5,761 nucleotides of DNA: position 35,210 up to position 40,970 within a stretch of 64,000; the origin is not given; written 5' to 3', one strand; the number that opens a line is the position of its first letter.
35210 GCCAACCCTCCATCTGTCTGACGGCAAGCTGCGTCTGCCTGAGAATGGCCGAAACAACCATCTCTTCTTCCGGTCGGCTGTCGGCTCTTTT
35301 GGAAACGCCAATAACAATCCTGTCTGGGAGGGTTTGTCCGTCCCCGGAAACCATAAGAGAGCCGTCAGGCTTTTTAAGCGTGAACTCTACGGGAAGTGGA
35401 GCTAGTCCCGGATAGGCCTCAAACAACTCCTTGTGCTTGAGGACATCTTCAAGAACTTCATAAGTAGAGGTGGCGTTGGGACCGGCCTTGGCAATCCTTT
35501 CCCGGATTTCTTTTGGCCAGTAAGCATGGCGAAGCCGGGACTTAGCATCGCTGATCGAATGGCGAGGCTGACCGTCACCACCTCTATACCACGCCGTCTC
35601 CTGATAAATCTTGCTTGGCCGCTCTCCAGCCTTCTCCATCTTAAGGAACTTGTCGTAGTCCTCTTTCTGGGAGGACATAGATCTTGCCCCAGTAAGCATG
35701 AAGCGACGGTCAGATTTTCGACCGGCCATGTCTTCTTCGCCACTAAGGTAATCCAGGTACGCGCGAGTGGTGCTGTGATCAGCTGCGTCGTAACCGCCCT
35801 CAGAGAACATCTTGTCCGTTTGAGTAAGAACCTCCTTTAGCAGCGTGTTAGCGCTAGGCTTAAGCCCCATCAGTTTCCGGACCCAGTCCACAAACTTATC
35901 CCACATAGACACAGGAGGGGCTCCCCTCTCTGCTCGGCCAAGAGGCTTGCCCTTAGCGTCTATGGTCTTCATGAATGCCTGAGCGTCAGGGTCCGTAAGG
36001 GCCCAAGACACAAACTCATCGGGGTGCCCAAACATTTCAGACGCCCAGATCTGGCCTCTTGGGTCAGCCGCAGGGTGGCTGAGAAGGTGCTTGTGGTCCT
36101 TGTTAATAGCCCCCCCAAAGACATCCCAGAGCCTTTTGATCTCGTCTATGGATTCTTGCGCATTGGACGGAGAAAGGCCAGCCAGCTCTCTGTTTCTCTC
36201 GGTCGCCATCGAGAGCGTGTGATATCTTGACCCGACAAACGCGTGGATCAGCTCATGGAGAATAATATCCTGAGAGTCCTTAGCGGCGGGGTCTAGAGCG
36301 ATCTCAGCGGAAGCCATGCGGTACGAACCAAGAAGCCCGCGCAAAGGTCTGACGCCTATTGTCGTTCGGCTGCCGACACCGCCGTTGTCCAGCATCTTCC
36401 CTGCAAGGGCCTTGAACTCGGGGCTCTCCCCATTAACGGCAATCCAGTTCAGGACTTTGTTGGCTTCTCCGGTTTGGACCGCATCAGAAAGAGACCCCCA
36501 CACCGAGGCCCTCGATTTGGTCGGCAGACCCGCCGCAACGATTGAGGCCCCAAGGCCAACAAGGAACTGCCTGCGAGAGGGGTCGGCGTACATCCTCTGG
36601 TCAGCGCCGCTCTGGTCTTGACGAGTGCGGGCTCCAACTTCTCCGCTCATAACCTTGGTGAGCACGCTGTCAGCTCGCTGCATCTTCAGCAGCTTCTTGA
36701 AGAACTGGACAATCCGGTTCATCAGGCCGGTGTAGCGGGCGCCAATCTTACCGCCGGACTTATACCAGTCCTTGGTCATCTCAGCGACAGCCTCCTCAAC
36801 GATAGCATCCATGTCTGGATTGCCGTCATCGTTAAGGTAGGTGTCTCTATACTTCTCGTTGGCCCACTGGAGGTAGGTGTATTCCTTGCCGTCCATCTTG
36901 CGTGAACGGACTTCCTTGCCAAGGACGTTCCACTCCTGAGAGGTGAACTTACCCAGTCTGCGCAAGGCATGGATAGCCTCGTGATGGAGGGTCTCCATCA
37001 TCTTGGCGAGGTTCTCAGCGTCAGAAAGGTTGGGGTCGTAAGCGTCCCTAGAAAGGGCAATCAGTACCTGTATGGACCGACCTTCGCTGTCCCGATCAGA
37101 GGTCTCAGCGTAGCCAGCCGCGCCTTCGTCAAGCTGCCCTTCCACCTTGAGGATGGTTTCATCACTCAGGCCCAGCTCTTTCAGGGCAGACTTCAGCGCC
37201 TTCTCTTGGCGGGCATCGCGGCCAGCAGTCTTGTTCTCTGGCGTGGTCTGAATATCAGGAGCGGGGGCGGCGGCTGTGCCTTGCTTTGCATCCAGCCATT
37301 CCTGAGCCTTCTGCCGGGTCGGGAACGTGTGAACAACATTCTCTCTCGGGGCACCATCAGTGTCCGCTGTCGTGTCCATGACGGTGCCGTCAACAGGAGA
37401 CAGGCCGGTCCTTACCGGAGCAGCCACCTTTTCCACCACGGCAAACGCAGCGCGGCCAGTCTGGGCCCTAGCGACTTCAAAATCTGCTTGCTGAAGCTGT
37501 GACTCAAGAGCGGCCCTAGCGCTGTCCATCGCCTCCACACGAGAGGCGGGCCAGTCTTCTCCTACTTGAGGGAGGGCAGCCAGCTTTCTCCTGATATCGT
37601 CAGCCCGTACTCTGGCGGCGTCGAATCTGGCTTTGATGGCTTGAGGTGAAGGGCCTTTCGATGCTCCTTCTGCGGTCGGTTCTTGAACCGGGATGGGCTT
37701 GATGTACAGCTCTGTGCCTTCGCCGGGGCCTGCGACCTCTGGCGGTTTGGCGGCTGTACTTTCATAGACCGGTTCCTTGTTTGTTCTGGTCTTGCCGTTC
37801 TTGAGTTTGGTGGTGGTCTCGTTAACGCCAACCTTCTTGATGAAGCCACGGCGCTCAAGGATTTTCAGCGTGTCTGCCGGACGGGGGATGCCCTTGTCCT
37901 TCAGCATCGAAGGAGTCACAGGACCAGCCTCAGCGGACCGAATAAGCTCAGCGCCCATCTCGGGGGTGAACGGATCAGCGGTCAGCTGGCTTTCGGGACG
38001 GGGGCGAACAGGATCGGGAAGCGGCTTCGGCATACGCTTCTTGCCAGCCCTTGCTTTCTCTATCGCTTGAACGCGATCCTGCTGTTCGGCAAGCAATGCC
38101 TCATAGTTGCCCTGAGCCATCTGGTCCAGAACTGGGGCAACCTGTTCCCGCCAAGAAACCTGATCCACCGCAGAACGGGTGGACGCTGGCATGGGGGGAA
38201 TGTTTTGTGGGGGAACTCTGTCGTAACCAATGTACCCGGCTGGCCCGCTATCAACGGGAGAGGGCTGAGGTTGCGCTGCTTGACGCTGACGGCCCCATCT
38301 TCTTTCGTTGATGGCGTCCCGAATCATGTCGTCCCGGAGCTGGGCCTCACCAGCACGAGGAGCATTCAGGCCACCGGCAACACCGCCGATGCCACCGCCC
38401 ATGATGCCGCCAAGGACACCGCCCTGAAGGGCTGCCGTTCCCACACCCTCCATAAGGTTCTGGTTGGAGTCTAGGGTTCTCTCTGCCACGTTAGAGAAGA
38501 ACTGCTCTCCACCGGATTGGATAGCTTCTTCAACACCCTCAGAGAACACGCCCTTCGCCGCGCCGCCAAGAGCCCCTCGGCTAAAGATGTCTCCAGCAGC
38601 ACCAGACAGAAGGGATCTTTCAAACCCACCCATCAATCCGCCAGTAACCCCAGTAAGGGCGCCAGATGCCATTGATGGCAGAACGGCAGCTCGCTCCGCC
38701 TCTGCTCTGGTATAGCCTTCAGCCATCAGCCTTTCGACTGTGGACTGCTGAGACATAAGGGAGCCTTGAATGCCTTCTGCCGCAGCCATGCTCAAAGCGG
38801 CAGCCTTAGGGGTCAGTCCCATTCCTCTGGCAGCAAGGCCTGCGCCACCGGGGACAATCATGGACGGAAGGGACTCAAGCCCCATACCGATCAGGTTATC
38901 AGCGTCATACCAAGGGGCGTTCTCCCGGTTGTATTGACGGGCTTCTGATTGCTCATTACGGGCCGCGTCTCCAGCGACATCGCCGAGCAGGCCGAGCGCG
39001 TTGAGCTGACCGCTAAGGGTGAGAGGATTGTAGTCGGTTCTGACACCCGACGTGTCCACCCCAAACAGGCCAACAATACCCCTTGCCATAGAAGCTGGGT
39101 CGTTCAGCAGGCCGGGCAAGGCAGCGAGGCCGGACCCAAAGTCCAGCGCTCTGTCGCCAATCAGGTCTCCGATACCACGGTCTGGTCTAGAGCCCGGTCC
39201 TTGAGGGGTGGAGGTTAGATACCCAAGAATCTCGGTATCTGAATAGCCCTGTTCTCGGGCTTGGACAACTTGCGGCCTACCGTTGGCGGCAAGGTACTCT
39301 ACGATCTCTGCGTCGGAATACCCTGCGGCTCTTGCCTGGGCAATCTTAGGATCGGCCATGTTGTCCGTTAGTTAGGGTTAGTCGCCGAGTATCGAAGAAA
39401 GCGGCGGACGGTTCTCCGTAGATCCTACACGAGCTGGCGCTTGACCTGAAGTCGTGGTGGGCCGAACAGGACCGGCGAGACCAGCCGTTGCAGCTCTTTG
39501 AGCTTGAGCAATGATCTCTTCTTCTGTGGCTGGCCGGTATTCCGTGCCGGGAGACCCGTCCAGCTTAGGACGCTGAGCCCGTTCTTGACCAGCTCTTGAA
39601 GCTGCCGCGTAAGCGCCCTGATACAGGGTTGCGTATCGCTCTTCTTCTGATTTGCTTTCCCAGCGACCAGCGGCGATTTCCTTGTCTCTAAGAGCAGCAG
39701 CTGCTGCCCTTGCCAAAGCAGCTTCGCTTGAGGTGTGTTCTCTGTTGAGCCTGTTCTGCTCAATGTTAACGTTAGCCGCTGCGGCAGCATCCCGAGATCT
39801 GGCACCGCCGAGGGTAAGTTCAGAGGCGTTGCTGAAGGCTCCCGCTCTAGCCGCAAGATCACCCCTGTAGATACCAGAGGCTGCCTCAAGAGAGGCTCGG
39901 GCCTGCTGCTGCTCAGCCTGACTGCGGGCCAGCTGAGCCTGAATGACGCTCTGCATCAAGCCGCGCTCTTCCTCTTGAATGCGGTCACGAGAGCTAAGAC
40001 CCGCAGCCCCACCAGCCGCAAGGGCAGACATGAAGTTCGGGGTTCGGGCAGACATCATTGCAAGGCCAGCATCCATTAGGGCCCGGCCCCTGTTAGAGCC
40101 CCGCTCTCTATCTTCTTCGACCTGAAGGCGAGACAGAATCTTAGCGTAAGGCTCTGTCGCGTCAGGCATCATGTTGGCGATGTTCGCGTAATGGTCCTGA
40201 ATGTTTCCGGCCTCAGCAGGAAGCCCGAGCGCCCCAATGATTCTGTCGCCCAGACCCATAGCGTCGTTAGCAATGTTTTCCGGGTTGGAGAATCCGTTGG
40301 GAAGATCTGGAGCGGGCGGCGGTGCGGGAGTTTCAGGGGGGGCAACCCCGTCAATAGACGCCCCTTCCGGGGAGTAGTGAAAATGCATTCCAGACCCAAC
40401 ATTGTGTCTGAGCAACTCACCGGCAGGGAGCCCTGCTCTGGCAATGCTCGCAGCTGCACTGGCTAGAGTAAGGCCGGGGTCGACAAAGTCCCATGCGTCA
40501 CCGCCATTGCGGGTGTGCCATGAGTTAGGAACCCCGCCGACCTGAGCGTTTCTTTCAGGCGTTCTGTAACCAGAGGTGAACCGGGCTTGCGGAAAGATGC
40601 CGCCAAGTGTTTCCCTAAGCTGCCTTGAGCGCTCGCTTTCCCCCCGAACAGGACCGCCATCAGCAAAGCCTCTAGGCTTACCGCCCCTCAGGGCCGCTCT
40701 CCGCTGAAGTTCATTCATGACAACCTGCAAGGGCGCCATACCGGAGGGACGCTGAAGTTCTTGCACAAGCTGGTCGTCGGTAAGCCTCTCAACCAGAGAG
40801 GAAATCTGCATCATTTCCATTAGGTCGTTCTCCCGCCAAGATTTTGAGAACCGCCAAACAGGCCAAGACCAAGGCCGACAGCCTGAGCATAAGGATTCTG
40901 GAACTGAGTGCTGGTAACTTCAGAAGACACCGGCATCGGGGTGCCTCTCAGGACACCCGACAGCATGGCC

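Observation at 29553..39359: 3268-aa giant virion protein with three zincin HExxH motifs: a polyvalent-protein-like ejected effector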

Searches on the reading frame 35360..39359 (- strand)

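Call 12: search_dna_similar(query=window:35360-39359:-, collection=phages, mode=protein, max_rows=30)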
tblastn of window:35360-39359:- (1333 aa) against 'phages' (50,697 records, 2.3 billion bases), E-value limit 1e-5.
Records with a match: 2; places in all: 2; records where one place covers at least 80% of the query: 0.
Best place of each record, by identity: <60% 2.
By first word of the organism name: Pseudomonas 2.
By host as written in the record: Pseudomonas agarici NCPPB 2472 2.
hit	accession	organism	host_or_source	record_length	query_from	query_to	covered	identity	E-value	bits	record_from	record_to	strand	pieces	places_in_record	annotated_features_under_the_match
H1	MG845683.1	Pseudomonas phage phiNV3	Pseudomonas agarici NCPPB 2472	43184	968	1192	17%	26.3%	8e-6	57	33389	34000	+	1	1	putative internal core protein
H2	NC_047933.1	Pseudomonas phage phiNV3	Pseudomonas agarici NCPPB 2472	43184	968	1192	17%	26.3%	8e-6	57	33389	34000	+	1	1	internal virion protein with endolysin domain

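Call 41: get_annotated_region(hit=H2, flank=4000)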
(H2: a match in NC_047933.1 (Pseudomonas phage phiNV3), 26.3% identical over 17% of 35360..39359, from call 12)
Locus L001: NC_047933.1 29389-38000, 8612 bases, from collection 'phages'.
description: Pseudomonas phage phiNV3, complete genome.
organism: Pseudomonas phage phiNV3 (NCBI taxid 2079544)
taxonomy: Viruses; Duplodnaviria; Heunggongvirae; Uroviricota; Caudoviricetes; Autographiviridae; Krylovirinae; Kirikabuvirus; Kirikabuvirus NV3
host: Pseudomonas agarici NCPPB 2472; source: River Thames water; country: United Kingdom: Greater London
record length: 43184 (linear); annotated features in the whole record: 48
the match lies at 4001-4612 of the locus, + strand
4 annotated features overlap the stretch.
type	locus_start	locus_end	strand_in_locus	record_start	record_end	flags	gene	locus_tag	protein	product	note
CDS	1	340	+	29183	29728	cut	-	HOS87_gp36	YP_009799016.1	internal virion protein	-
CDS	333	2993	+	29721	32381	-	-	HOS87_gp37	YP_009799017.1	internal virion lysozyme motif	-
CDS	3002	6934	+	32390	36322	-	-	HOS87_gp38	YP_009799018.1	internal virion protein with endolysin domain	-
CDS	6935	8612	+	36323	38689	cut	-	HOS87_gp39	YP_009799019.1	tail protein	putative T7-like tail protein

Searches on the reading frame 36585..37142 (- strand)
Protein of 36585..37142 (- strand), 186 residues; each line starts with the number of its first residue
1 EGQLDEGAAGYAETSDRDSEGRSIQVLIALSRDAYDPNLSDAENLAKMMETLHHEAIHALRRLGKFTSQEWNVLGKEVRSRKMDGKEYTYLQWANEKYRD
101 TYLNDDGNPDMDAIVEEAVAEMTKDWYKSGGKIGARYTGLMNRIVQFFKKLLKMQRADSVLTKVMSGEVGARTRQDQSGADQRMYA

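Call 22: search_protein_families(library=pfam, proteins=[window:36585-37142:-], max_evalue=10)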
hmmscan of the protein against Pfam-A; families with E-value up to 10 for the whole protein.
window:36585-37142:- (186 aa): 2 families
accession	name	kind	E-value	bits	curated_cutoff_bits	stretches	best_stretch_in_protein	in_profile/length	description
PF15638.11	Tox-MPTase2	-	0.0063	16.7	25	1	18-81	80-141/196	Metallopeptidase toxin 2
PF01431.27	Peptidase_M13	-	0.033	14.2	24.5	1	29-92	17-74/205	Peptidase family M13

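Call 23: search_protein_families(library=ncbifam, proteins=[window:36585-37142:-], max_evalue=1)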
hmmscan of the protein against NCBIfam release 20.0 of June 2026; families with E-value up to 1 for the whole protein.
window:36585-37142:- (186 aa): 1 family
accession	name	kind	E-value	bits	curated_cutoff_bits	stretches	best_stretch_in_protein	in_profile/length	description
NF010339.0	PRK13768.1-1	equivalog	0.073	12.7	414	1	96-158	26-95/248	GTPase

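Call 32: search_solved_structures(query=A1, max_evalue=10)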
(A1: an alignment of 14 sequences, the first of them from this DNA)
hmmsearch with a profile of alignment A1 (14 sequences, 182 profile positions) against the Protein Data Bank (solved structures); distinct sequences matched with E-value up to 10: 8.
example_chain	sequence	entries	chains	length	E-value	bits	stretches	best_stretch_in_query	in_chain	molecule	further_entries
9r1o_A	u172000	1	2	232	0.0012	21.8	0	124-165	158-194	sc-apCC-6-DPH-NR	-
9cte_A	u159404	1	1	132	0.0068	19.3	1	69-164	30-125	De novo protein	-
2k6o_A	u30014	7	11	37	0.061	16.2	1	118-147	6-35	Cathelicidin antimicrobial peptide | Antibacterial peptide LL-37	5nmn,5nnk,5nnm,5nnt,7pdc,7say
6y1y_A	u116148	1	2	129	0.34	13.8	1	97-148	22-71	CheA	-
1tqg_A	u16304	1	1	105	0.45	13.4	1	109-165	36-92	Chemotaxis protein cheA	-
2ld6_A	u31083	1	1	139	0.69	12.8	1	109-173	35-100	Chemotaxis protein CheA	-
4d2i_A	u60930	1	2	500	1.6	11.7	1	57-168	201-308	HERA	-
8fjg_A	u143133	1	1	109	1.6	11.6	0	75-151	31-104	H12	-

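Call 33: search_protein_families(library=pfam, alignment_id=A1, max_evalue=1)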
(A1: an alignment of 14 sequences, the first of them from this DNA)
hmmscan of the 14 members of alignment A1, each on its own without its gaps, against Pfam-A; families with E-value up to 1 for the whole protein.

A. member 1, seq(186 aa): 2 families
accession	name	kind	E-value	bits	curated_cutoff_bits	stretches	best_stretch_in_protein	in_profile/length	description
PF15638.11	Tox-MPTase2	-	0.0063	16.7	25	1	18-81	80-141/196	Metallopeptidase toxin 2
PF01431.27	Peptidase_M13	-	0.033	14.2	24.5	1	29-92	17-74/205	Peptidase family M13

B. families by the number of members that match (of 14 scanned): 24 families
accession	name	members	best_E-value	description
PF20411.3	DUF6697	4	0.0012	Domain of unknown function (DUF6697)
PF01431.27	Peptidase_M13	4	0.0016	Peptidase family M13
PF10263.15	SprT-like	3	0.018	SprT-like family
PF01433.26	Peptidase_M1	3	0.024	Peptidase family M1 domain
PF05597.16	Phasin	3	0.067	Poly(hydroxyalcanoate) granule associated protein (phasin)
PF04450.18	BSP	2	0.00015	Peptidase of plants and bacteria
PF25417.1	DUF7889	2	0.0035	Family of unknown function (DUF7889)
PF20612.3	SHOCT_2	1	0.002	SHOCT domain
PF23731.1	ARM_ECM29_C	1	0.005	ECM29, C-terminal ARM-like repeats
PF15638.11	Tox-MPTase2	1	0.0063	Metallopeptidase toxin 2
PF24388.1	Permuted_GreAB-C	1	0.019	Permuted GreAB-C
PF02053.20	Gene66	1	0.026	Gene 66 (IR5) protein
PF01653.23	DNA_ligase_aden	1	0.054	NAD-dependent DNA ligase adenylation domain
PF14891.12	Peptidase_M91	1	0.058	Effector protein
PF04344.18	CheZ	1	0.096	Chemotaxis phosphatase, CheZ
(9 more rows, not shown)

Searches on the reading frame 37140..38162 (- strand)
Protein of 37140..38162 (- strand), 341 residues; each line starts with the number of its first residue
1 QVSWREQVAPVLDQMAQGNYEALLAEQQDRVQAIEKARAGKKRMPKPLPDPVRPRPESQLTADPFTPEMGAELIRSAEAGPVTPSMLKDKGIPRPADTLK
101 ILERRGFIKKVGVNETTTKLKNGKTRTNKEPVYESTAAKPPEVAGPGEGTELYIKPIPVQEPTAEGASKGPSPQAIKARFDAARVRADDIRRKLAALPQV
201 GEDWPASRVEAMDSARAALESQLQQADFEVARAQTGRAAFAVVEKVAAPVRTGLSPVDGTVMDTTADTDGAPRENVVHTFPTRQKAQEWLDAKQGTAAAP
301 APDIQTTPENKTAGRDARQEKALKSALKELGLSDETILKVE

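Call 22: search_protein_families(library=pfam, proteins=[window:37140-38162:-], max_evalue=10)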
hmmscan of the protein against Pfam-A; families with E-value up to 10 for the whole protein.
window:37140-38162:- (341 aa): 3 families
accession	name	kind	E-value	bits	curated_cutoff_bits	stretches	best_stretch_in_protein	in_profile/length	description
PF04546.19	Sigma70_ner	-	0.0042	17.5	29.7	1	163-295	66-183/210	Sigma-70, non-essential region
PF12795.12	MscS_porin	-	0.0066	16.5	34.4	1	172-232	114-174/238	Mechanosensitive ion channel porin domain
PF06832.18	BiPBP_C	-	0.21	12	26.8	1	135-185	6-55/90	Penicillin-Binding Protein C-terminus Family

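Call 23: search_protein_families(library=ncbifam, proteins=[window:37140-38162:-], max_evalue=1)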
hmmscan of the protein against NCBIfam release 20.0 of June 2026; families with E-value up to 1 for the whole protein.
window:37140-38162:- (341 aa): 0 families

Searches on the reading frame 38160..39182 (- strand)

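Call 22: search_protein_families(library=pfam, proteins=[window:38160-39182:-], max_evalue=10)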
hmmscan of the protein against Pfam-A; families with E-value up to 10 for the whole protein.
window:38160-39182:- (341 aa): 3 families
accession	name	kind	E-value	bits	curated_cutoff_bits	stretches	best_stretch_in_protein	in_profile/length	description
PF21616.3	Topo-V_HhH_2_2nd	-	0.02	15.3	27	1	122-167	11-56/58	Topoisomerase V, second (HhH)2 tandem domain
PF12732.12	YtxH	-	0.032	15.1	37.5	1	257-284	2-28/71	YtxH-like protein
PF20721.2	C19orf12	-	1.5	9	30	1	240-273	44-75/163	C19orf12-like protein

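Call 23: search_protein_families(library=ncbifam, proteins=[window:38160-39182:-], max_evalue=1)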
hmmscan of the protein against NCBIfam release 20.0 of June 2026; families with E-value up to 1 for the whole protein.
window:38160-39182:- (341 aa): 2 families
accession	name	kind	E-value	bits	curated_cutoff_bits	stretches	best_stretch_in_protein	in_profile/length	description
TIGR03789.1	pdsO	hypoth_equivalog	0.014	15.1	152.2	1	239-300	39-96/243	sortase-associated OmpA-like protein PdsO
NF038403.1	perm_prefix_1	domain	0.035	13.9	30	1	148-167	26-45/59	permease prefix domain 1-containing protein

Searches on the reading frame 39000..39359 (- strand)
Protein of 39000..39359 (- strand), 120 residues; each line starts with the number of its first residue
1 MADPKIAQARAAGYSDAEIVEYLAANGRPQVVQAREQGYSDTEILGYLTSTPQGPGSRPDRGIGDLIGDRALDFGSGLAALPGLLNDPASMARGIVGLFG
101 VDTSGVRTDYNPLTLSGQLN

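Call 22: search_protein_families(library=pfam, proteins=[window:39000-39359:-], max_evalue=10)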
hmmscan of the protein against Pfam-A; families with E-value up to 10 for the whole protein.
window:39000-39359:- (120 aa): 5 families
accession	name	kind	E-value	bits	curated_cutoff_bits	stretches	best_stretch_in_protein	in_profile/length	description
PF24625.1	DUF7626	-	1.8e-05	24.9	27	2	5-28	8-31/55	Domain of unknown function (DUF7626)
PF17267.7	DUF5333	-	0.0018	18.9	27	2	32-51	45-64/110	Family of unknown function (DUF5333)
PF10911.13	T7-like_Y65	-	0.079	13.1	25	1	22-49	34-59/77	Bacteriophage T7-like gene 6.5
PF18367.6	Rv2175c_C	-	0.11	13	26.4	0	35-49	12-26/56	Rv2175c C-terminal domain of unknown function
PF22448.1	RepB_primase_C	-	0.19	12.1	26.1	1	9-26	14-31/54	RepB DNA-primase C-terminal helical domain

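Call 23: search_protein_families(library=ncbifam, proteins=[window:39000-39359:-], max_evalue=1)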
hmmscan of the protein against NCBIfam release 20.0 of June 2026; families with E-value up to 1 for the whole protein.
window:39000-39359:- (120 aa): 1 family
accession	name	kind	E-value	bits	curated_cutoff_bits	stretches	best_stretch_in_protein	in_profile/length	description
NF006284.1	PRK08456.1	equivalog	0.074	12.2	380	1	83-111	170-198/252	flagellar motor stator protein MotA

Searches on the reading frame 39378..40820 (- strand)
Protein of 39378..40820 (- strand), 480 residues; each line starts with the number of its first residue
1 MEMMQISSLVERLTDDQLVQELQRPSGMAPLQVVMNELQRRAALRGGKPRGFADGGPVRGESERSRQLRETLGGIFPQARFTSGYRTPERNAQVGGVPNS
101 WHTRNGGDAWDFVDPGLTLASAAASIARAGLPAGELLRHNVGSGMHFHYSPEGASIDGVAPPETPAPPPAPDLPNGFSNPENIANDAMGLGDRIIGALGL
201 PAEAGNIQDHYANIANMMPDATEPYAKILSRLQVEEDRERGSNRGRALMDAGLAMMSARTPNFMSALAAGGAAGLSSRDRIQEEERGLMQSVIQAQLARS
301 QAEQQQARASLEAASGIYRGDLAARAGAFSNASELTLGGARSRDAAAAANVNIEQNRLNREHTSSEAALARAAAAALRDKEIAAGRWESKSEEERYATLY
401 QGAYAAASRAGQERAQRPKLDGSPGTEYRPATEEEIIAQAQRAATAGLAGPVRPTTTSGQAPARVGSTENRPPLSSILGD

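Call 14: search_protein_families(library=phrogs, proteins=[window:39378-40820:-], max_evalue=0.001)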
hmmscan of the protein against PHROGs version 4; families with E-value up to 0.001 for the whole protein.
window:39378-40820:- (480 aa): 1 family
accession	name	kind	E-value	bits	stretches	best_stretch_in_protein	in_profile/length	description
phrog_894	-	lysis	1.4e-06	28.6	1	80-142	90-151/389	endolysin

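Call 15: search_protein_families(library=pfam, proteins=[window:39378-40820:-], max_evalue=0.01)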
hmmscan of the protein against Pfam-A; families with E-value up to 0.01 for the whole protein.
window:39378-40820:- (480 aa): 1 family
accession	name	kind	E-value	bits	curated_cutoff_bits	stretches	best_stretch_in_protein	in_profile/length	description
PF08291.16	Peptidase_M15_3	-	4.2e-05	24.1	23.2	1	80-129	44-90/108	Peptidase M15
